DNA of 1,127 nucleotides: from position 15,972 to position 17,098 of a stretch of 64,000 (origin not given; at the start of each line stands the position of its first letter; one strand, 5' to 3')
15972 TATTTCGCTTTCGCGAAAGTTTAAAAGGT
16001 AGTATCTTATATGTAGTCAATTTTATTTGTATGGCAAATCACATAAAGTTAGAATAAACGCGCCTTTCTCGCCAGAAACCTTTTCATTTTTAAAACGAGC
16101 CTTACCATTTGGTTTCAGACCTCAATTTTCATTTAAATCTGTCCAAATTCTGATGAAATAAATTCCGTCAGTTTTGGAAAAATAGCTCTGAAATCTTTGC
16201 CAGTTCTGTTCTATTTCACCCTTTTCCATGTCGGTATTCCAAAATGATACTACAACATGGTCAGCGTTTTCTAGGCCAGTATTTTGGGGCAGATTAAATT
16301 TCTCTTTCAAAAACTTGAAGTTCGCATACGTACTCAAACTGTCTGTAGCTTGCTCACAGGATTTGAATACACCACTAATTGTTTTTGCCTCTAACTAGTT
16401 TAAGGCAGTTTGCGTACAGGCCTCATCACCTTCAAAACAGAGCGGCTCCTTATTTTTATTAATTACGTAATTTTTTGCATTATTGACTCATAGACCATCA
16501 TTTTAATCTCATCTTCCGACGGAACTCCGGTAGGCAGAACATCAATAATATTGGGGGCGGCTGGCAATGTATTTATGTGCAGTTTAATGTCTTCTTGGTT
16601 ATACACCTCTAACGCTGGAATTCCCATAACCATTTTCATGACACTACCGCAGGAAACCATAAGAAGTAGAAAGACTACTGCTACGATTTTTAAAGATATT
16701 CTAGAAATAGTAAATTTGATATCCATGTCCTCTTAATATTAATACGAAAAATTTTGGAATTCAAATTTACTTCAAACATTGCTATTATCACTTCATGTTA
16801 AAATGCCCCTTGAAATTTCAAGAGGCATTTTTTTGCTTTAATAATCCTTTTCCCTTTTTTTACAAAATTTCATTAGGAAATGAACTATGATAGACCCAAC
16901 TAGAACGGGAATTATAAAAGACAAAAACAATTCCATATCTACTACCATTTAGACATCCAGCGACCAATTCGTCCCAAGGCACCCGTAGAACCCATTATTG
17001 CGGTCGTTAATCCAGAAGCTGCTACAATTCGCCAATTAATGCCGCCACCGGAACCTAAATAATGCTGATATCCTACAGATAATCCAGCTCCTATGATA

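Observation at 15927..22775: Accessory island: triplicated XRE regulator / variable lipoprotein cassettes between pnp and rpe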

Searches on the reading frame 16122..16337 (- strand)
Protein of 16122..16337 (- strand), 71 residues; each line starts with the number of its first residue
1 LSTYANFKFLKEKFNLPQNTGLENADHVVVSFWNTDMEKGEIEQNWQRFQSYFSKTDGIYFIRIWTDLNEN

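Call 5: search_protein_families(library=pfam, max_evalue=1, proteins=[window:16122-16337:-])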
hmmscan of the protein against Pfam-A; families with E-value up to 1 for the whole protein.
window:16122-16337:- (71 aa): 1 family
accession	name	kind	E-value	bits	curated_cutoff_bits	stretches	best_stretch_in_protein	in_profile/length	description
PF20107.4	DUF6497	-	0.061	13.8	24.3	1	5-58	55-109/116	Family of unknown function (DUF6497)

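Call 6: search_protein_families(library=ncbifam, max_evalue=1, proteins=[window:16122-16337:-])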
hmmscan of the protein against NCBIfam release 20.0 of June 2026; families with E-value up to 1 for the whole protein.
window:16122-16337:- (71 aa): 0 families

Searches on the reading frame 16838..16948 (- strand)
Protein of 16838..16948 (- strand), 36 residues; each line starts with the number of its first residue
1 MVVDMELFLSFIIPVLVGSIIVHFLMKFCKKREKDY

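Call 25: search_protein_families(library=padloc, max_evalue=1, proteins=[window:16838-16948:-])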
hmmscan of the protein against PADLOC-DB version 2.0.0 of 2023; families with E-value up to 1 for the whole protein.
window:16838-16948:- (36 aa): 0 families

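Call 84: search_protein_families(library=phrogs, max_evalue=0.01, proteins=[window:16838-16948:-])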
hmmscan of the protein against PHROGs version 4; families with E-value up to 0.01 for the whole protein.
window:16838-16948:- (36 aa): 0 families
